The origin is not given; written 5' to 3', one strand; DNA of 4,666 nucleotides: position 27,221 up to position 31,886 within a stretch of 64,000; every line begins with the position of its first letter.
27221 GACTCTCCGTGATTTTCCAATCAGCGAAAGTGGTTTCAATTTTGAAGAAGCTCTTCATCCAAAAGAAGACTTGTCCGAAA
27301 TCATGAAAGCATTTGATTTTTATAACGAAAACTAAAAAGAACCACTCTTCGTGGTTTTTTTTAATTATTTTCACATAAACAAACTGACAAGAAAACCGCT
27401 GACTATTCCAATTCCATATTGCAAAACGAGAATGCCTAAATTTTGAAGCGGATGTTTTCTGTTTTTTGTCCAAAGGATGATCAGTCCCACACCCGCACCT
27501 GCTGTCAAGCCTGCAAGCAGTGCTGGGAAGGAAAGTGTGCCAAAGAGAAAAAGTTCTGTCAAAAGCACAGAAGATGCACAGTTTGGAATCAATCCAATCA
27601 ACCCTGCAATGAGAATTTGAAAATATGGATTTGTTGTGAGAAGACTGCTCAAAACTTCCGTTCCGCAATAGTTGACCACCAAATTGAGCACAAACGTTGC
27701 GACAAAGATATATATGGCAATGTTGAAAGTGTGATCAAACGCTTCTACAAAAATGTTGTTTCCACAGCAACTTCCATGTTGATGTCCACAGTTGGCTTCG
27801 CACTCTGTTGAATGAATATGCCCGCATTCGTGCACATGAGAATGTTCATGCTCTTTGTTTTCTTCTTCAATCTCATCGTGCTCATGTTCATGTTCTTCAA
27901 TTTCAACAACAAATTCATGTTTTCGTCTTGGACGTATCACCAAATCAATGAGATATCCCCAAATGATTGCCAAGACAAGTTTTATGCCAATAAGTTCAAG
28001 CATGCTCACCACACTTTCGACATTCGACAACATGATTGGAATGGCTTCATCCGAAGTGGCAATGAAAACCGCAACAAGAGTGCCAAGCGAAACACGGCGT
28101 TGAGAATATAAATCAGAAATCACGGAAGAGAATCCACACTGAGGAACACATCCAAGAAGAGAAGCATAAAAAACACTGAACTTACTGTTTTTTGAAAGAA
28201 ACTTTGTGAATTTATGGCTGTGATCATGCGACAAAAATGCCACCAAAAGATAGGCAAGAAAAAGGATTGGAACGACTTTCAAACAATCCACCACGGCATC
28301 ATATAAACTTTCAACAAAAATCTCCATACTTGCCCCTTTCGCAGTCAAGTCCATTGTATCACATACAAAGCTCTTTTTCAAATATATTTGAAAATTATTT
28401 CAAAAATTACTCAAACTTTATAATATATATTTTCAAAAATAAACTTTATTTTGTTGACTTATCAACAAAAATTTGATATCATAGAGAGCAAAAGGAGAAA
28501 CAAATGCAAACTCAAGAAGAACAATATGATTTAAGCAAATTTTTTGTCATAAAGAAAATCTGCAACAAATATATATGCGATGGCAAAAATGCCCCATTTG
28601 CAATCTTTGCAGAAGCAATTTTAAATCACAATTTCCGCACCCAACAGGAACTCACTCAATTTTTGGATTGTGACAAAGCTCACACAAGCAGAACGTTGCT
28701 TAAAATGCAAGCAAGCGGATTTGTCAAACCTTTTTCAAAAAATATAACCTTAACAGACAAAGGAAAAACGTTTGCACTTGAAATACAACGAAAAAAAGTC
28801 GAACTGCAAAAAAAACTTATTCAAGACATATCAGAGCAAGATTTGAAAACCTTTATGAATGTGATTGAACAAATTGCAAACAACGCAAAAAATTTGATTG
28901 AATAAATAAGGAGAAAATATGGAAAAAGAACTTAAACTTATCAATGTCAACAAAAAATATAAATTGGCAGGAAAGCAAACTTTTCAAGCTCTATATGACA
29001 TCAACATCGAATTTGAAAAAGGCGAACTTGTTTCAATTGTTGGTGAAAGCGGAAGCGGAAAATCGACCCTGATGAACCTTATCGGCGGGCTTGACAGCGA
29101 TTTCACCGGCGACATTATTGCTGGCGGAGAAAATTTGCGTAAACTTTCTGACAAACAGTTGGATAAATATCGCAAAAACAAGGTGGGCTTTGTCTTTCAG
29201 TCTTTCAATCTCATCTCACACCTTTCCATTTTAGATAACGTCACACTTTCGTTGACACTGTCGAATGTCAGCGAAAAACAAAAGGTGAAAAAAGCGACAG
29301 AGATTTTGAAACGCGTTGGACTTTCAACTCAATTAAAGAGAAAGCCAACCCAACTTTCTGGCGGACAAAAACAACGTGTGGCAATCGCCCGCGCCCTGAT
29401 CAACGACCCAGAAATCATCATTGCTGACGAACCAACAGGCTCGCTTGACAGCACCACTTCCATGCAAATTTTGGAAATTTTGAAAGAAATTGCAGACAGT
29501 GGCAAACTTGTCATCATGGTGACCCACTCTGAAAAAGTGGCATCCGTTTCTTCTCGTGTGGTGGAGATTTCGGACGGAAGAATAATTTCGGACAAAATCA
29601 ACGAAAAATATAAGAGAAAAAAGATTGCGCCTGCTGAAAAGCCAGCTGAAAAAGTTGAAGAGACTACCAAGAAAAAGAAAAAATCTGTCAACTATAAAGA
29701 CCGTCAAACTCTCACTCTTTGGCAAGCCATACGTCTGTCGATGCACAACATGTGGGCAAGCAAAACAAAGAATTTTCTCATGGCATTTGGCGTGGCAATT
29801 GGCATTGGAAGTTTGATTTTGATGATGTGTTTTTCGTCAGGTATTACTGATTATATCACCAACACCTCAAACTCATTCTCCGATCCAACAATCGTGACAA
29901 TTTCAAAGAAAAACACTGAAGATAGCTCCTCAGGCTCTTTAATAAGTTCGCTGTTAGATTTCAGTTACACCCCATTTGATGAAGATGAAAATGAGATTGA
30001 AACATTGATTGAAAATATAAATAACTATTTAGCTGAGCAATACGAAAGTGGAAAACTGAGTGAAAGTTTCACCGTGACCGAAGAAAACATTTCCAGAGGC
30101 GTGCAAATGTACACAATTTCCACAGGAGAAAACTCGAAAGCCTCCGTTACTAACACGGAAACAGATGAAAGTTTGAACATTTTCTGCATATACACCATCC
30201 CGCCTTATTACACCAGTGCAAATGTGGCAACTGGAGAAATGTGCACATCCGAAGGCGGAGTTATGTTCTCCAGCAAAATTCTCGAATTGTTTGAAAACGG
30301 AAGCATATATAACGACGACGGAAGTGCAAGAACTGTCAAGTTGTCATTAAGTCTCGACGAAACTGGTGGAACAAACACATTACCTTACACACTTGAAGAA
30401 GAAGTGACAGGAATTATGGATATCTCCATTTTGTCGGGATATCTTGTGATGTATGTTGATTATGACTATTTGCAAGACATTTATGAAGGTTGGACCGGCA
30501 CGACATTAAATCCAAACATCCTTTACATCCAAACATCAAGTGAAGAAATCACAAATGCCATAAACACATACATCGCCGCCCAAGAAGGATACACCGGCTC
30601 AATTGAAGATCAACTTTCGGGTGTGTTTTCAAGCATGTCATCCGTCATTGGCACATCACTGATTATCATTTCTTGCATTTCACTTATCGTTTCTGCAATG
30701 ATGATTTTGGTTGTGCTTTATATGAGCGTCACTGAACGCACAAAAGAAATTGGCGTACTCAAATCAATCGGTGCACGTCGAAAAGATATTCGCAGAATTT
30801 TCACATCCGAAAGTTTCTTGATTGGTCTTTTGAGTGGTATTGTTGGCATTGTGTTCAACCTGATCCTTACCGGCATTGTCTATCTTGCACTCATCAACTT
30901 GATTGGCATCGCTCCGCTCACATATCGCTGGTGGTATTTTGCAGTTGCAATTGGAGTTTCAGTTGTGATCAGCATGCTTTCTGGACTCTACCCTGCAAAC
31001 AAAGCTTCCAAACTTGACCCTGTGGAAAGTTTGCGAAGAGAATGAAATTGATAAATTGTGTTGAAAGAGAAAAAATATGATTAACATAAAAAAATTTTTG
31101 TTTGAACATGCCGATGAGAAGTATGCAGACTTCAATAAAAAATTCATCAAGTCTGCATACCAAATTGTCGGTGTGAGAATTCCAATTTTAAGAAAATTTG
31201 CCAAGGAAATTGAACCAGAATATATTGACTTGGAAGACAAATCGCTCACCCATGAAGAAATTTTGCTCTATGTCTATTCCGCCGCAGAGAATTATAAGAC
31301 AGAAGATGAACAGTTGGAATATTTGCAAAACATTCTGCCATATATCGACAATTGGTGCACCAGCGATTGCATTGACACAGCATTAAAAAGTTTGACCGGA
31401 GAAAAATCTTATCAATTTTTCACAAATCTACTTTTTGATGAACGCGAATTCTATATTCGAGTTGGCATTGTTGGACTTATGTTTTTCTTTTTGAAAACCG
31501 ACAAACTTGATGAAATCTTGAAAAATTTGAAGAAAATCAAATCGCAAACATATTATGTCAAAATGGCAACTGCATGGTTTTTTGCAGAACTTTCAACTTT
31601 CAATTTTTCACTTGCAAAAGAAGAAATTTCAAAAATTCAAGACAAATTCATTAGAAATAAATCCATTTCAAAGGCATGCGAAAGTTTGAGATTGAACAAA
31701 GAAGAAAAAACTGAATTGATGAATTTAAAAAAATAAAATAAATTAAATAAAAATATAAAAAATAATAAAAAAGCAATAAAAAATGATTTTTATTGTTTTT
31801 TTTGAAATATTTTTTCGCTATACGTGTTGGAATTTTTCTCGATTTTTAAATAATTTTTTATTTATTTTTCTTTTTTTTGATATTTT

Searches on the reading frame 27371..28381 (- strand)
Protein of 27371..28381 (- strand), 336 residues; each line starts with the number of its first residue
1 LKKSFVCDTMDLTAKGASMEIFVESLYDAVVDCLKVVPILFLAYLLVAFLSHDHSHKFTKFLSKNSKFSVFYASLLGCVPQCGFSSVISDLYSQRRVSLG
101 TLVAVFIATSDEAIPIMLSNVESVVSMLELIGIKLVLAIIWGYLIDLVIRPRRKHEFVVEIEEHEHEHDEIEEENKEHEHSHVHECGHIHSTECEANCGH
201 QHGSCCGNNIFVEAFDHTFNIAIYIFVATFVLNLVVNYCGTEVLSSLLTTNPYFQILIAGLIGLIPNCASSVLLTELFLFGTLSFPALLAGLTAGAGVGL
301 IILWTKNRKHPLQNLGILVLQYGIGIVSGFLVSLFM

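Call 18: search_protein_families(library=pfam, proteins=[window:27371-28381:-], max_evalue=1e-8)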
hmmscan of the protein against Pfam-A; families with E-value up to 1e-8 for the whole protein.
window:27371-28381:- (336 aa): 1 family
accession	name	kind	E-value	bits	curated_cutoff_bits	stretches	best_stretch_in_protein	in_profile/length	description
PF11449.14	ArsP_2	-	9.3e-33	114.3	32.5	2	19-175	3-151/359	Putative, 10TM heavy-metal exporter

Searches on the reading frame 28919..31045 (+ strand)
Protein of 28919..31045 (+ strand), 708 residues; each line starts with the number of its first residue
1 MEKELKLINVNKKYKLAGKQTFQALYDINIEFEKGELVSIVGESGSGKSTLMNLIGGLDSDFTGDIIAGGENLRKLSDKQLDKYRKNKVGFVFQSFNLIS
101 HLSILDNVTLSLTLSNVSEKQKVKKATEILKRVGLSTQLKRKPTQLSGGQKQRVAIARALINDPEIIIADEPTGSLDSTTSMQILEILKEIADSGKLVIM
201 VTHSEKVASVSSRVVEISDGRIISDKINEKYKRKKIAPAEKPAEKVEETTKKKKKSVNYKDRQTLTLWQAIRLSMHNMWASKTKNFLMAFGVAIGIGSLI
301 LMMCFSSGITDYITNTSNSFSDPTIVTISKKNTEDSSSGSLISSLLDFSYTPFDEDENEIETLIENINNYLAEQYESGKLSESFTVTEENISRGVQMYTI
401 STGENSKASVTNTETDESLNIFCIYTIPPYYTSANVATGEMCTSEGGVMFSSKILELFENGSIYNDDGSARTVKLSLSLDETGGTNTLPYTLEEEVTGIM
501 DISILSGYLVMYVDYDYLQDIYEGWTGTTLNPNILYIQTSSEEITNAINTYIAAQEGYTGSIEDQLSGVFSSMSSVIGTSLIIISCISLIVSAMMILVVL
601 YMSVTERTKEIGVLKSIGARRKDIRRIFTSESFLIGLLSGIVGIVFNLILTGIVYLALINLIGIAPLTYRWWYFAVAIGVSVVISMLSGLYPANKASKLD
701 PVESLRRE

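Call 18: search_protein_families(library=pfam, proteins=[window:28919-31045:+], max_evalue=1e-8)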
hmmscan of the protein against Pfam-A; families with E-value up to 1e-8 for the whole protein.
window:28919-31045:+ (708 aa): 2 families
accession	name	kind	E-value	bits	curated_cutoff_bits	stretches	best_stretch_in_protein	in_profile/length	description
PF00005.33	ABC_tran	-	7.9e-34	117.6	25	1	26-173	2-136/137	ABC transporter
PF02687.27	FtsX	-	1.2e-21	77.5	25.5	1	582-701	1-120/120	FtsX-like permease C-terminal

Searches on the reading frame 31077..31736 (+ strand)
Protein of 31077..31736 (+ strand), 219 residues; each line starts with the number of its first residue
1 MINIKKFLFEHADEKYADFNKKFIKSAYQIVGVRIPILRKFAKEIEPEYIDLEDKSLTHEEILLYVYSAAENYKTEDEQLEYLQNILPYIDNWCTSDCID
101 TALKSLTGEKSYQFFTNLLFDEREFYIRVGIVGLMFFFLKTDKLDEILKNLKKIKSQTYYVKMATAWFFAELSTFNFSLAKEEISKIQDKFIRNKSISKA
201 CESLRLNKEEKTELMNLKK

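Call 18: search_protein_families(library=pfam, proteins=[window:31077-31736:+], max_evalue=1e-8)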
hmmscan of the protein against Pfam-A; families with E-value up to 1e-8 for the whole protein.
window:31077-31736:+ (219 aa): 1 family
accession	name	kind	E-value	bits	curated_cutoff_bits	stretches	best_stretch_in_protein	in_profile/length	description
PF08713.17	DNA_alkylation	-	7.5e-13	49.1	21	1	5-202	2-211/213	DNA alkylation repair enzyme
